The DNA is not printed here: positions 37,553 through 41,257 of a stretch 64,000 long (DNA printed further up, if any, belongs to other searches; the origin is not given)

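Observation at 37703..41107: Hybrid-two-component-style periplasmic sensor wired to a PP2C phosphatase instead of a histidine kinase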

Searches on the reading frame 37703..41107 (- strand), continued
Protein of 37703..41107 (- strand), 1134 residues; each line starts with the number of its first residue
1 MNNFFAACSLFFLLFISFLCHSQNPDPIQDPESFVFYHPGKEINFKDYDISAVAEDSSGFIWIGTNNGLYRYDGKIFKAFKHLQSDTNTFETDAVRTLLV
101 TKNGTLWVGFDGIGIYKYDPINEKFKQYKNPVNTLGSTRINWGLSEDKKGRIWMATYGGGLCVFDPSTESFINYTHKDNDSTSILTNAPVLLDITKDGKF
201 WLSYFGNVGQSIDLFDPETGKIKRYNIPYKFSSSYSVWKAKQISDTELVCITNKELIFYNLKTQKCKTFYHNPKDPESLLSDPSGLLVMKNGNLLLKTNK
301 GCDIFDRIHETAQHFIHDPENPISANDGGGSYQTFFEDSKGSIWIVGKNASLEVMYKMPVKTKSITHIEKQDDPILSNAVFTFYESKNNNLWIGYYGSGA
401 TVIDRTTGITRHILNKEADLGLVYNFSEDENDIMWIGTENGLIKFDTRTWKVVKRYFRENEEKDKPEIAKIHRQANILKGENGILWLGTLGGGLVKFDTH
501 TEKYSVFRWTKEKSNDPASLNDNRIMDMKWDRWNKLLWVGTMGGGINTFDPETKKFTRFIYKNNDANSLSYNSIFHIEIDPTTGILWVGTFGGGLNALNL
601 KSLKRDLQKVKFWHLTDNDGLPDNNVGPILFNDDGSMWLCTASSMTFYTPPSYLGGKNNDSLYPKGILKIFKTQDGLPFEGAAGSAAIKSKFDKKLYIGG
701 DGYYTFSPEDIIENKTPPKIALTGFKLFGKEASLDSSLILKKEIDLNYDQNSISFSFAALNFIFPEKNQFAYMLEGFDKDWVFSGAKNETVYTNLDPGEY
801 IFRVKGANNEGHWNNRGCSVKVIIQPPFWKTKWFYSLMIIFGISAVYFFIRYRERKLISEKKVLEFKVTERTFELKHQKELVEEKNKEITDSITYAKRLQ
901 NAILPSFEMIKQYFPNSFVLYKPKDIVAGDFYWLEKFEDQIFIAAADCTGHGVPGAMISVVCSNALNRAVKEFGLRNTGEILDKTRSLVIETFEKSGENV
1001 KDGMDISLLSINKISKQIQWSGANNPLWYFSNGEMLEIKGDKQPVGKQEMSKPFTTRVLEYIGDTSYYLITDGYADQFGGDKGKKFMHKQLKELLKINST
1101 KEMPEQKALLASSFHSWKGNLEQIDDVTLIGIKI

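Call 26: search_protein_families(library=pfam, alignment_id=A2, max_evalue=0.001)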
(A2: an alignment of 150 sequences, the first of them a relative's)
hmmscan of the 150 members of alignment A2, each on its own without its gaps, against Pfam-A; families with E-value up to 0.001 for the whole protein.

A. member 1, L047:13216-13536:- (106 aa): 1 family
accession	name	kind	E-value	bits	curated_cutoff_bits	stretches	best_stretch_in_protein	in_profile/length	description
PF20391.3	DUF6686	-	3.4e-08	33.9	23.9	1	4-95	4-98/117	Family of unknown function (DUF6686)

B. families by the number of members that match (of 150 scanned): 178 families (the first 25 are shown)
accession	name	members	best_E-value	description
PF03641.19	Lysine_decarbox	6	4.2e-38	Possible lysine decarboxylase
PF00085.26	Thioredoxin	6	6.5e-33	Thioredoxin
PF18306.6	LDcluster4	6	1.4e-19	SLOG cluster4 family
PF13098.12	Thioredoxin_2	5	1.3e-10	Thioredoxin-like domain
PF13905.12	Thioredoxin_8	5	9.4e-06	Thioredoxin-like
PF13899.12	Thioredoxin_7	5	1.3e-05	Thioredoxin-like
PF00977.27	His_biosynth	4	5.4e-77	Histidine biosynthesis protein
PF01196.24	Ribosomal_L17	4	6.1e-37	Ribosomal protein L17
PF13649.12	Methyltransf_25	4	7.2e-16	Methyltransferase domain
PF13847.12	Methyltransf_31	4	3.1e-13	Methyltransferase domain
PF08242.18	Methyltransf_12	4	6e-08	Methyltransferase domain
PF04756.19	OST3_OST6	4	4.9e-05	OST3 / OST6 family, transporter family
PF09345.15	SiaC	3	5.9e-46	SiaC family regulatory phosphoprotein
PF19788.4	DUF6272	3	2.1e-43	Family of unknown function (DUF6272)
PF01502.23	PRA-CH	3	1.9e-32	Phosphoribosyl-AMP cyclohydrolase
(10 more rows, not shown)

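Call 37: search_protein_families(library=pfam, alignment_id=A3, max_evalue=0.001)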
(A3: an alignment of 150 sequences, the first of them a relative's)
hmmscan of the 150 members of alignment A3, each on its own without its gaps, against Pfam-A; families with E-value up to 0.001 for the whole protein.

A. member 1, L078:13342-14331:- (330 aa): 4 families
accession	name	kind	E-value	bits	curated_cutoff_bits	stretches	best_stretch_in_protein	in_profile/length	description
PF12698.13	ABC2_membrane_3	-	1.3e-39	136.8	31.6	1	26-329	8-311/347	ABC-2 family transporter protein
PF01061.29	ABC2_membrane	-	5.1e-26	91.9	26.9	1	176-330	51-203/211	ABC-2 type transporter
PF12679.13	ABC2_membrane_2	-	9.7e-11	41.9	27.2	1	7-327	3-233/283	ABC-2 family transporter protein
PF12730.13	ABC2_membrane_4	-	3.5e-06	27.5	27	1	174-301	45-177/179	ABC-2 family transporter protein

B. families by the number of members that match (of 150 scanned): 207 families (the first 25 are shown)
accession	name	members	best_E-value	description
PF07719.23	TPR_2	13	9.1e-43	Tetratricopeptide repeat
PF13181.12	TPR_8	13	2.1e-36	Tetratricopeptide repeat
PF00515.34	TPR_1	12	2.6e-57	Tetratricopeptide repeat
PF13424.12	TPR_12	12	2.1e-50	Tetratricopeptide repeat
PF13428.12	TPR_14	11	1.9e-16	Tetratricopeptide repeat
PF13431.12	TPR_17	10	3e-37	Tetratricopeptide repeat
PF13432.12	TPR_16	10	1.3e-24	Tetratricopeptide repeat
PF13414.12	TPR_11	9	8.2e-47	TPR repeat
PF13174.12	TPR_6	9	1.4e-21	Tetratricopeptide repeat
PF13371.12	TPR_9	8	5.2e-27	Tetratricopeptide repeat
PF14559.12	TPR_19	8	1.7e-15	Tetratricopeptide repeat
PF13374.12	TPR_10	7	1.3e-37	Tetratricopeptide repeat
PF25062.1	ARM_TT21_N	7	2.6e-09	Tetratricopeptide repeat protein 21 N-terminal ARM repeat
PF00113.28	Enolase_C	6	1.8e-85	Enolase, C-terminal TIM barrel domain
PF03952.21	Enolase_N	6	4.9e-63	Enolase, N-terminal domain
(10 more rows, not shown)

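Call 44: predict_structure(alignment_id=A1)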
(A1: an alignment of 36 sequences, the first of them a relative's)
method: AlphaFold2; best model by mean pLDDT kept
length: 1134 residues; sequences in the alignment: 36
mean_pLDDT: 83.7   pTM: 0.64
mean pLDDT of the five models: 83.7, 83.5, 83.4, 83.4, 81.6
residues with pLDDT >= 90: 392; 70-90: 607; 50-70: 95; < 50: 40
segments of 3 or more residues with pLDDT < 50: 21-30, 862-875, 877-886
pLDDT, mean of each block of 10 residues (from residue 1): 78 74 41 76 70 90 91 88 80 90 90 88 81 72 82 88 88 87 84 83 74 87 79 66 86 84 86 68 84 85 86 84 72 77 78 85 80 81 92 91 89 82 91 91 92 87 75 89 90 93 91 87 93 92 94 91 90 94 92 93 79 89 91 89 90 78 80 77 75 88 85 86 93 88 93 94 86 93 89 95 92 90 93 88 83 61 41 36 44 74 87 91 85 91 91 85 92 92 92 65 89 89 93 89 87 91 88 72 64 88 91 83 86 91
secondary structure, 60 per line:
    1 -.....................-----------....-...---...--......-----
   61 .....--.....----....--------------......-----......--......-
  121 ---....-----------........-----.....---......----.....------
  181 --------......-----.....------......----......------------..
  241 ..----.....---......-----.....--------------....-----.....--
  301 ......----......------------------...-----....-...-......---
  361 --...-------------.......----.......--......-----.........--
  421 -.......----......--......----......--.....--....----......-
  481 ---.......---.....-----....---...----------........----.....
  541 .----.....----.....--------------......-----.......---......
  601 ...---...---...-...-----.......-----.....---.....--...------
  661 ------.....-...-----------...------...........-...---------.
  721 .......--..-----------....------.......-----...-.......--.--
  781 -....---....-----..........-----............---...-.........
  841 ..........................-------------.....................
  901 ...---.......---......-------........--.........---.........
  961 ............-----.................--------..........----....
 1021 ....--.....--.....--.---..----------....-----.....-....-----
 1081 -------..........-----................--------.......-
elements in order (helices of 4 or more, strands of 3 or more residues): H2-22 E34-37 E50-55 E61-65 E68-72 E77-80 E95-100 E106-111 E114-119 E124-127 E139-146 E152-156 E160-165 E170-174 E189-194 E200-204 E211-216 E221-226 E239-242 E247-251 E255-260 E266-270 E285-288 E294-298 E301-306 E311-316 E335-337 E343-346 E352-357 E363-365 E379-385 E390-396 E399-404 E410-414 H415-418 E422-428 E433-438 E441-446 E451-456 H459-463 H466-469 E474-479 E484-490 E494-498 E504-507 E524-531 E536-541 E546-550 E555-559 E574-579 E585-591 E595-599 H600-603 E613-615 E625-631 E637-641 E645-649 E667-671 E687-689 E696-706 E720-727 E743-746 E753-759 E769-775 E782-785 E789-792 E798-807 E813-824 H832-866 H880-903 H907-913 E917-922 E930-937 E940-948 H952-972 H978-994 E1003-1012 E1017-1024 E1027-1031 E1034-1038 E1057-1060 E1066-1070 H1072-1075 H1088-1097 H1103-1118 E1127-1133
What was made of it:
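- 41042..41107 (-): Signal peptide, aa 1-22 (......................). Helix 2-22 followed by a low-confidence stretch in the model (call 44).
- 38636..39022 (-): Y_Y_Y (Ig-like) membrane-proximal domain, about aa 696-824. Beta strands 696-824 in the model (call 44).
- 38552..38614 (-): Single transmembrane helix, aa 832-852 (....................), followed by a positively charged stretch (RYRERK). Helix 832-866 in the model (call 44).
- Checked: The AlphaFold2 model (pLDDT 83.7, call 44) shows beta structure from 34 to 824.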

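Call 48: fold_search(model_id=the predicted structure, library=pdb)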
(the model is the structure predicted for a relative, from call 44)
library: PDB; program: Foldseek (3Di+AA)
matches with E <= 10: 1833; with E <= 0.001: 1250
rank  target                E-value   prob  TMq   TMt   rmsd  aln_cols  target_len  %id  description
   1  4a2m_D                4.0e-52  1.00  0.53  0.77   6.1       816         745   23  Structure of the periplasmic domain of the heparin and heparan sulphate sensing hybrid two component system BT4663 in  (released 2012-05-02)
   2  4a2m_B                7.7e-52  1.00  0.53  0.77   5.9       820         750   23  Structure of the periplasmic domain of the heparin and heparan sulphate sensing hybrid two component system BT4663 in  (released 2012-05-02)
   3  4a2m_C                2.5e-51  1.00  0.52  0.75   6.3       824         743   23  Structure of the periplasmic domain of the heparin and heparan sulphate sensing hybrid two component system BT4663 in  (released 2012-05-02)
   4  4a2l_C                3.0e-51  1.00  0.47  0.66   8.1       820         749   23  Structure of the periplasmic domain of the heparin and heparan sulphate sensing hybrid two component system BT4663 in  (released 2012-05-02)
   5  4a2m_A                4.3e-51  1.00  0.53  0.77   6.0       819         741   23  Structure of the periplasmic domain of the heparin and heparan sulphate sensing hybrid two component system BT4663 in  (released 2012-05-02)
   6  4a2l_D                5.6e-51  1.00  0.47  0.67   8.0       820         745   22  Structure of the periplasmic domain of the heparin and heparan sulphate sensing hybrid two component system BT4663 in  (released 2012-05-02)
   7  4a2l_F                7.9e-51  1.00  0.48  0.67   8.0       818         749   23  Structure of the periplasmic domain of the heparin and heparan sulphate sensing hybrid two component system BT4663 in  (released 2012-05-02)
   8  4a2l_B                1.1e-50  1.00  0.48  0.68   8.0       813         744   23  Structure of the periplasmic domain of the heparin and heparan sulphate sensing hybrid two component system BT4663 in  (released 2012-05-02)
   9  4a2l_A                2.1e-50  1.00  0.48  0.67   8.1       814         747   23  Structure of the periplasmic domain of the heparin and heparan sulphate sensing hybrid two component system BT4663 in  (released 2012-05-02)
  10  4a2l_E                1.1e-49  1.00  0.48  0.68   7.9       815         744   23  Structure of the periplasmic domain of the heparin and heparan sulphate sensing hybrid two component system BT4663 in  (released 2012-05-02)
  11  3ott_A                1.8e-41  1.00  0.32  0.48  20.9       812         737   20  Crystal Structure of the extracellular domain of the putative one component system BT4673 from B. thetaiotaomicron (released 2011-08-10)
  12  3ott_B                3.3e-40  1.00  0.33  0.49  20.9       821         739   20  Crystal Structure of the extracellular domain of the putative one component system BT4673 from B. thetaiotaomicron (released 2011-08-10)
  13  3va6_A                1.2e-39  1.00  0.32  0.48  20.7       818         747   19  Crystal Structure of the extracellular domain of the putative hybrid two component system BT4673 from B. thetaiotaomic (released 2012-06-13)
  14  3va6_B                1.2e-39  1.00  0.32  0.48  20.8       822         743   19  Crystal Structure of the extracellular domain of the putative hybrid two component system BT4673 from B. thetaiotaomic (released 2012-06-13)
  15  3v9f_A                1.8e-39  1.00  0.43  0.60   8.9       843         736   20  Crystal Structure of the extracellular domain of the putative hybrid two component system BT3049 from B. thetaiotaomic (released 2012-03-14)
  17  6k4e_B                4.1e-20  1.00  0.20  0.89   2.4       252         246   29  SiaA-PP2C domain of Pseudomonas aeruginosa (released 2019-06-26)
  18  6k4e_A                2.0e-19  1.00  0.20  0.88   2.5       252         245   29  SiaA-PP2C domain of Pseudomonas aeruginosa (released 2019-06-26)
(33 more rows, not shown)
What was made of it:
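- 39038..41008 (-): Periplasmic tandem beta-propeller sensor (Reg_prop repeats), about aa 34-690. Foldseek match to 4a2m, E 4e-52, TMt 0.77 (call 48).
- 37706..38398 (-): PP2C/PPM phosphatase domain of SiaA type, aa 904-1134. Catalytic residues: D930, D947, G950, D1005, D1072, G1073, D1076, D1125. Fold match TMt 0.89, rmsd 2.4 A (call 48).
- On Hybrid two-component system (HTCS) of Bacteroidota: Fold match to 4a2m, TMt 0.77 (call 48).
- On SiaA (NCBIfam NF038263 equivalog) / SiaABCD system: Fold TMt 0.89 (call 48).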

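Call 50: find_homologous_proteins(query=L004:15214-15591:+, max_evalue=0.00001)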
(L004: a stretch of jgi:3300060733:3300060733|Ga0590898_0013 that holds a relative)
Query L004:15214-15591:+ (126 aa): 7995 proteins with E <= 0.00001 among 8000 candidates; the best 120 are listed.
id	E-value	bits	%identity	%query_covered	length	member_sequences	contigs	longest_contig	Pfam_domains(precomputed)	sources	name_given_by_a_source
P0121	1.8e-76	272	98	100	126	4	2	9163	PF09345.16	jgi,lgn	jgi:hypothetical protein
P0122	1.4e-75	269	97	100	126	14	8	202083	PF09345.16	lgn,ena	-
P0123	1.1e-74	266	97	100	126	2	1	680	PF09345.16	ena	-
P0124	1.1e-74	266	97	100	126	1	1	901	PF09345.16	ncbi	-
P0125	7.3e-74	263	95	100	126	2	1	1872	PF09345.16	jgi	jgi:hypothetical protein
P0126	9.9e-74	263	95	100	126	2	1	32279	PF09345.16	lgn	-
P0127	1.8e-73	262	94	100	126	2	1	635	PF09345.16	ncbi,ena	-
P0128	2.8e-73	262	94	100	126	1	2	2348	PF09345.16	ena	-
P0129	2.8e-73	262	94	100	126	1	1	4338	PF09345.16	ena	-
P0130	3.8e-73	261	94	100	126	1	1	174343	PF09345.16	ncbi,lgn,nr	ncbi:MAG: hypothetical protein JWP12_3434 [Bacteroidetes bacterium]|nr:hypothetical protein [Bactero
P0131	4.4e-73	261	94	100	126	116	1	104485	PF09345.16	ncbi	-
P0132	1.3e-72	259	94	100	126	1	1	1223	PF09345.16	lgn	-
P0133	1.6e-72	259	94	100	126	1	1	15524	PF09345.16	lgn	-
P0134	2.4e-72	259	94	100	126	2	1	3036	PF09345.16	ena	-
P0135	2.8e-72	258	94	100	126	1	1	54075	PF09345.16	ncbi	-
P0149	2.0e-71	256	91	100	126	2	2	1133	PF09345.16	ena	-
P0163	3.4e-70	252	91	100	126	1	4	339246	PF09345.16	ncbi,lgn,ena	-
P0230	4.6e-66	238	89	98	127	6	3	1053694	PF09345.16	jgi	jgi:hypothetical protein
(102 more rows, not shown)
